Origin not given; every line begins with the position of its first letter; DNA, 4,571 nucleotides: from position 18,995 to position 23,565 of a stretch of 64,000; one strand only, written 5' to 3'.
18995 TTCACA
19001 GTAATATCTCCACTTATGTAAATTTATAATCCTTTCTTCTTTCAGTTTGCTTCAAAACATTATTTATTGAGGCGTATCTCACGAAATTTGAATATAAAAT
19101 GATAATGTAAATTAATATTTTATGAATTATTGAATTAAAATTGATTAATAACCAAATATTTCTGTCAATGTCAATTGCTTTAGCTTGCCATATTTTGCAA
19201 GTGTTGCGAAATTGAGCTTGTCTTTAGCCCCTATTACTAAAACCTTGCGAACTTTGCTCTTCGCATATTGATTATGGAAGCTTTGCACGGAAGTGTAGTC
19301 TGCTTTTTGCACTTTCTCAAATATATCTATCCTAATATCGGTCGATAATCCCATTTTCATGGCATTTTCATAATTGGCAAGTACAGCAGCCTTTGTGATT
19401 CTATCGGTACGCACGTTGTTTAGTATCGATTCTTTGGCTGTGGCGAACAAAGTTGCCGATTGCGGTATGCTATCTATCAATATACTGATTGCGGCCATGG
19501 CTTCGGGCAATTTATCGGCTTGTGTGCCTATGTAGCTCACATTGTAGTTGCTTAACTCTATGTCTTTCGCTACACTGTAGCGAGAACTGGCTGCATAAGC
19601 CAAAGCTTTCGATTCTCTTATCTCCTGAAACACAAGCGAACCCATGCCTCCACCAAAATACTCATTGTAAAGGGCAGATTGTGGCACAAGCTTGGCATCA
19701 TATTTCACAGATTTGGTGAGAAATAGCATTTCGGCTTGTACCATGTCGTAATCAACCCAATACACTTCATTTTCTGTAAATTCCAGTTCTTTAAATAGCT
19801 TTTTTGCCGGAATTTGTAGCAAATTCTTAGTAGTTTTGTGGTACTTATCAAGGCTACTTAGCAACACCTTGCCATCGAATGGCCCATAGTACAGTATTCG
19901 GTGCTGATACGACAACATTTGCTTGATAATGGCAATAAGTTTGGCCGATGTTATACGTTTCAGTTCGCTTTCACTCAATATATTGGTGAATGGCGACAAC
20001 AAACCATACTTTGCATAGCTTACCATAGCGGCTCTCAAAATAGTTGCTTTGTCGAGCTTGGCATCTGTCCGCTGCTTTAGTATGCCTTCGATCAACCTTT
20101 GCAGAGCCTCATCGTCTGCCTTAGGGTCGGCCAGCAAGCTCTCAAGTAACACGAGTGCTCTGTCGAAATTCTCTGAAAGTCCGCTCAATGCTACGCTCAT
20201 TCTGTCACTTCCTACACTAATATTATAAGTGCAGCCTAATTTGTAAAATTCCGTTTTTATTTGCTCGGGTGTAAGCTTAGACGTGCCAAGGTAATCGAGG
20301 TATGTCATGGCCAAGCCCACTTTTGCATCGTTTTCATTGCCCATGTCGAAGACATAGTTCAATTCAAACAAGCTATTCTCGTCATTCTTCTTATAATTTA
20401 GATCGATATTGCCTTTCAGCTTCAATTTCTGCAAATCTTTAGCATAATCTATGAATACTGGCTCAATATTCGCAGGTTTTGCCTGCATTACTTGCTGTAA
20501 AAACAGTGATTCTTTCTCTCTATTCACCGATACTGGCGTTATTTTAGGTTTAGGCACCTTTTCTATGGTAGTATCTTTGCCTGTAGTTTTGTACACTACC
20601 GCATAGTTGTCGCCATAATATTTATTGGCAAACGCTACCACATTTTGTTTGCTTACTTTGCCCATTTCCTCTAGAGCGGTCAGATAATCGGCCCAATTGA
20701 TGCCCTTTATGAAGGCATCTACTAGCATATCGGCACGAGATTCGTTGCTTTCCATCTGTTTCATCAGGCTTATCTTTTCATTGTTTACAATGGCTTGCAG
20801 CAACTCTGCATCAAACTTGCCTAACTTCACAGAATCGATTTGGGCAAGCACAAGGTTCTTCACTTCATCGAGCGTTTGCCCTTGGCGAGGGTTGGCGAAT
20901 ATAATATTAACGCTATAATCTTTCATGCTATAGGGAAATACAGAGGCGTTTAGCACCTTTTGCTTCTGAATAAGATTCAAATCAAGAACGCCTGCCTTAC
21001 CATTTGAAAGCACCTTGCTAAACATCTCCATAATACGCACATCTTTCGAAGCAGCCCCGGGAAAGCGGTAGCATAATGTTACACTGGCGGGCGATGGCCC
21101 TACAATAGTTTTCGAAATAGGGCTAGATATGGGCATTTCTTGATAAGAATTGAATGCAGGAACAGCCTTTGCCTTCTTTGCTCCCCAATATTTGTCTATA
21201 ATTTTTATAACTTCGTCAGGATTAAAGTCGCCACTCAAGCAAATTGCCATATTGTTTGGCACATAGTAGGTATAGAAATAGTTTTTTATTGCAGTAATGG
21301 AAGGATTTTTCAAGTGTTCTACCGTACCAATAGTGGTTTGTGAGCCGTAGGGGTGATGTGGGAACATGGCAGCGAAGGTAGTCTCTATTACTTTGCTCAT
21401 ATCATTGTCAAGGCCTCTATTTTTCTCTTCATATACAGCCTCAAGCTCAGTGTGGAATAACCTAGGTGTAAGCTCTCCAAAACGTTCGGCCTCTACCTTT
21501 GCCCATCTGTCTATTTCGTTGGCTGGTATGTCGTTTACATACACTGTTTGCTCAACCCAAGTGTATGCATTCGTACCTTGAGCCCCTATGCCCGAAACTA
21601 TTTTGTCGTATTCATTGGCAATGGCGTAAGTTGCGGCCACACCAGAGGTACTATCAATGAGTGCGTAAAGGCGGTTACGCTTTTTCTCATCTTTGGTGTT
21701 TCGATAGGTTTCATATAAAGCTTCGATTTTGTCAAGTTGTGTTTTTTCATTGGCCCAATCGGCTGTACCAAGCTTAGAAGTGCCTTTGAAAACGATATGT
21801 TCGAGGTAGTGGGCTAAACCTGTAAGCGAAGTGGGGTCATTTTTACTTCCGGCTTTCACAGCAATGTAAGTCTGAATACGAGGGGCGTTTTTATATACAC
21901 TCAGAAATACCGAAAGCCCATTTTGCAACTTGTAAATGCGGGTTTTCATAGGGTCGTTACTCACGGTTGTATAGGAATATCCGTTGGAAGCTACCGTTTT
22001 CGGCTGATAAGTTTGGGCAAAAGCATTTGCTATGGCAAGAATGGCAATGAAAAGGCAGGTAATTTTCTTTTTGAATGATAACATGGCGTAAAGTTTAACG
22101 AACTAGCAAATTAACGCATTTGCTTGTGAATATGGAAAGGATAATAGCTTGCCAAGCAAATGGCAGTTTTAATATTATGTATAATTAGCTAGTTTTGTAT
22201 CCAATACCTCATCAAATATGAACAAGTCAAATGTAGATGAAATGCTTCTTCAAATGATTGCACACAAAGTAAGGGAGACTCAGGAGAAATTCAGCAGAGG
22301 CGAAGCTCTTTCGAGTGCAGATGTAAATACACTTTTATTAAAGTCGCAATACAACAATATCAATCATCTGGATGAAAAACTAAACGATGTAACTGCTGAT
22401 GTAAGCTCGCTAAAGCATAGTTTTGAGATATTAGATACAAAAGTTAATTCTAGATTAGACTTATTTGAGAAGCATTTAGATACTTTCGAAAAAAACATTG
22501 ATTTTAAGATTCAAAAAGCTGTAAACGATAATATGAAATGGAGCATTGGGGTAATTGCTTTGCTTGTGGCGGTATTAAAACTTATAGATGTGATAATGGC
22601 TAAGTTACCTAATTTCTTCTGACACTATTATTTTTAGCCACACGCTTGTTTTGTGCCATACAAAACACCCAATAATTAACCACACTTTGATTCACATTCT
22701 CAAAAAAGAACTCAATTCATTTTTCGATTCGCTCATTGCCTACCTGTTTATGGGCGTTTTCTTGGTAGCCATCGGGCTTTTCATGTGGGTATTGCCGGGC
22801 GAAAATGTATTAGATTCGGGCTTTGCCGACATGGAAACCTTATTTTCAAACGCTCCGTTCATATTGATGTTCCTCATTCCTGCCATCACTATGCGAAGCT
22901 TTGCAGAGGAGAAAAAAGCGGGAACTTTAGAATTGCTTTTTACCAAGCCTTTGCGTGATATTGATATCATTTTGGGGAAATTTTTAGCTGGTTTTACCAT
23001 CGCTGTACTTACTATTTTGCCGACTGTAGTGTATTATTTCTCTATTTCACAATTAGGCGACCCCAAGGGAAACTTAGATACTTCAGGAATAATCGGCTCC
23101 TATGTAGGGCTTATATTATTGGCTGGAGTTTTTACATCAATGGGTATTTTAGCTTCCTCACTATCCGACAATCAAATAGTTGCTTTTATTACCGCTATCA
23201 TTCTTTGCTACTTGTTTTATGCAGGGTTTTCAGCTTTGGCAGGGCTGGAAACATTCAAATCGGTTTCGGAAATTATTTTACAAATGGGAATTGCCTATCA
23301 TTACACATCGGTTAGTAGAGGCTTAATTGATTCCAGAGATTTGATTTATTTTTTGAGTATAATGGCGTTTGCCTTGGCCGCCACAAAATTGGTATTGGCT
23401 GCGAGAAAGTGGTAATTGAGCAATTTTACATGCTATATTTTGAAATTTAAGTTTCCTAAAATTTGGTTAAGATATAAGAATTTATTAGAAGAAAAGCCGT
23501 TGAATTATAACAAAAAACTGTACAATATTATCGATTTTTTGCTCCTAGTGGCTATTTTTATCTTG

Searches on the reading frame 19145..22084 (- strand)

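Call 59: search_protein_families(library=pfam, proteins=[window:19145-22084:-], max_evalue=0.001)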
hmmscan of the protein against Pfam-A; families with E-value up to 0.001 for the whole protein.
window:19145-22084:- (979 aa): 2 families
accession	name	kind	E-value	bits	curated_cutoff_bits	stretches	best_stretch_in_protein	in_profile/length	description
PF05193.26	Peptidase_M16_C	-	6.1e-31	108.1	23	2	264-435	5-180/181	Peptidase M16 inactive domain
PF00675.25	Peptidase_M16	-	7.1e-17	62.1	22.3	1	65-105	7-48/149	Insulinase (Peptidase family M16)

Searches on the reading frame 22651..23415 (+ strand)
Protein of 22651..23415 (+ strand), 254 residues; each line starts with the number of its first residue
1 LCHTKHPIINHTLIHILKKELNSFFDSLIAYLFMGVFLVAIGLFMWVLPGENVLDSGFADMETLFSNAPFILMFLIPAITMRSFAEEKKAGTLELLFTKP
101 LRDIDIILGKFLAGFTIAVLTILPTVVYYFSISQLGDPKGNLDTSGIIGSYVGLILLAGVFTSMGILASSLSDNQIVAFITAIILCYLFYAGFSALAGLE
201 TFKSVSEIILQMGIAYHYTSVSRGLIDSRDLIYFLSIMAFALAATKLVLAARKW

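Call 59: search_protein_families(library=pfam, proteins=[window:22651-23415:+], max_evalue=0.001)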
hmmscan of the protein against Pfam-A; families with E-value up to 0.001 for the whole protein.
window:22651-23415:+ (254 aa): 4 families
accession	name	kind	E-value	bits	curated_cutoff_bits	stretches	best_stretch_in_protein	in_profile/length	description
PF12698.13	ABC2_membrane_3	-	1.2e-14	54.7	31.6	1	63-230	163-322/347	ABC-2 family transporter protein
PF12679.13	ABC2_membrane_2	-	3.6e-11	43.3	27.2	1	70-197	76-203/283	ABC-2 family transporter protein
PF12730.13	ABC2_membrane_4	-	8.9e-08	32.7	27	1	30-185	16-175/179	ABC-2 family transporter protein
PF13346.12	ABC2_membrane_5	-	4.3e-05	23.6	25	1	70-214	41-185/205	ABC-2 family transporter protein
